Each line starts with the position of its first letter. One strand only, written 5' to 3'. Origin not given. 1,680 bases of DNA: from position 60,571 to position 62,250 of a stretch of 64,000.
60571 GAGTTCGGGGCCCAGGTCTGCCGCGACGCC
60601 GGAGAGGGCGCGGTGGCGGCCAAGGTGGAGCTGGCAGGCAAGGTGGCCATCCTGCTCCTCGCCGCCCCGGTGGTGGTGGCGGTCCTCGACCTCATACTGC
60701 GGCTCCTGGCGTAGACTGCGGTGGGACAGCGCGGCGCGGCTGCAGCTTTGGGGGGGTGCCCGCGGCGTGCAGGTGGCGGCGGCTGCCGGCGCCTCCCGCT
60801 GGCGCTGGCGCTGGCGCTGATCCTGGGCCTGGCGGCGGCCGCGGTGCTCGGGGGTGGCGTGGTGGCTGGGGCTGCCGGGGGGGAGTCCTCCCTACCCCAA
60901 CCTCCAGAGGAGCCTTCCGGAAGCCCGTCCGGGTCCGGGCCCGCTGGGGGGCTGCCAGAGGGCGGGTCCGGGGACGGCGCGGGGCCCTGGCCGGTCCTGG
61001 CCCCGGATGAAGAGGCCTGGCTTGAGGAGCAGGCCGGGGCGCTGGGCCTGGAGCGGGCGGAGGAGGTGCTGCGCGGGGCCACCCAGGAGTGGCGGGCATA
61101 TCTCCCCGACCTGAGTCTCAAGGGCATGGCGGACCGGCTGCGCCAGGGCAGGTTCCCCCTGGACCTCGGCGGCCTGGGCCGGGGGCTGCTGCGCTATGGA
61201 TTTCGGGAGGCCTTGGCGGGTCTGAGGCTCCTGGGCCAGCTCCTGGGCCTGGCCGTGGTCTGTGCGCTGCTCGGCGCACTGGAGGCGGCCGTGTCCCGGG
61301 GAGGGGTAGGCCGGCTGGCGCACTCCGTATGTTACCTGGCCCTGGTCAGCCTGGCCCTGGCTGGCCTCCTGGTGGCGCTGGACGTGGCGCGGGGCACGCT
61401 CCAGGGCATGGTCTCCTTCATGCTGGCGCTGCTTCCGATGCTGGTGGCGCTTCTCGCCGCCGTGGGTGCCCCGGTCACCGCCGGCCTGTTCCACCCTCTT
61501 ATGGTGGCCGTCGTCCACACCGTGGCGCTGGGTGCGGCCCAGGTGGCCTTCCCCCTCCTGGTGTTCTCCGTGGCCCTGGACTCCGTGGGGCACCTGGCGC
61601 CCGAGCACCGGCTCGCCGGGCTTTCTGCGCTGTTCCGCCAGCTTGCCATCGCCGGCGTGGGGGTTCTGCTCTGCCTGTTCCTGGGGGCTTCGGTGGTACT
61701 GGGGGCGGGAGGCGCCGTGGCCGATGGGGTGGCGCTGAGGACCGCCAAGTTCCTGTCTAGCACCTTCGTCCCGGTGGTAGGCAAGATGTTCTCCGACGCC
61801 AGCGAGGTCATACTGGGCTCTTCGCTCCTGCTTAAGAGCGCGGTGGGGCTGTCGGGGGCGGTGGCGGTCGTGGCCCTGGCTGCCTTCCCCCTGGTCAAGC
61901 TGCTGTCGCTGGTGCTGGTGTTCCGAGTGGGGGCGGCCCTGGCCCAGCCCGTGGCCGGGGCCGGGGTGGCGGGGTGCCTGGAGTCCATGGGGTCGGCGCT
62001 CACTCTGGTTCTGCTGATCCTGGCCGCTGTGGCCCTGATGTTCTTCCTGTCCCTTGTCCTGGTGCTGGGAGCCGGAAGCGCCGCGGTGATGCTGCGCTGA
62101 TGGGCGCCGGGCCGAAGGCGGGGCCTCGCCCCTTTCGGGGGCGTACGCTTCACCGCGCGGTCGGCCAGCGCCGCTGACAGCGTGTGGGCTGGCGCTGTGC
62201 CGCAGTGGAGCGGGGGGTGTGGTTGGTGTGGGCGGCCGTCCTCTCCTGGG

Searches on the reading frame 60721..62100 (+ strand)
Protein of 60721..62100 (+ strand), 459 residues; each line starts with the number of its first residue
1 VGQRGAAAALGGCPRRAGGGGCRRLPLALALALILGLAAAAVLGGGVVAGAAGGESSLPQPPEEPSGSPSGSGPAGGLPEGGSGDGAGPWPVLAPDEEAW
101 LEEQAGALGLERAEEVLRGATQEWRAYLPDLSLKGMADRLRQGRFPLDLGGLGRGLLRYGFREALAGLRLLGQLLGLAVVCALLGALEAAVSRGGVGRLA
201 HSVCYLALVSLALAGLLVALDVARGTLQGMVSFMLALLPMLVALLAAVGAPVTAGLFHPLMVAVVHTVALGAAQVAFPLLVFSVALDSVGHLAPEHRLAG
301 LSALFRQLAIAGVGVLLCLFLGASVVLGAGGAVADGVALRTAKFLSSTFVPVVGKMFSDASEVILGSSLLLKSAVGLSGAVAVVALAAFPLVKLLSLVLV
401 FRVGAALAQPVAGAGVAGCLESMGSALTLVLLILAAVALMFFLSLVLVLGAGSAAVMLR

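Call 55: search_protein_families(library=pfam, proteins=[window:60721-62100:+], max_evalue=0.001)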
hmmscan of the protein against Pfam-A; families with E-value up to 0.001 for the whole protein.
window:60721-62100:+ (459 aa): 1 family
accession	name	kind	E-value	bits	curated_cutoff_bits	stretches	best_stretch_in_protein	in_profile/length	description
PF09546.15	Spore_III_AE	-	4.6e-83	279.5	27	1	132-452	2-321/321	Stage III sporulation protein AE (spore_III_AE)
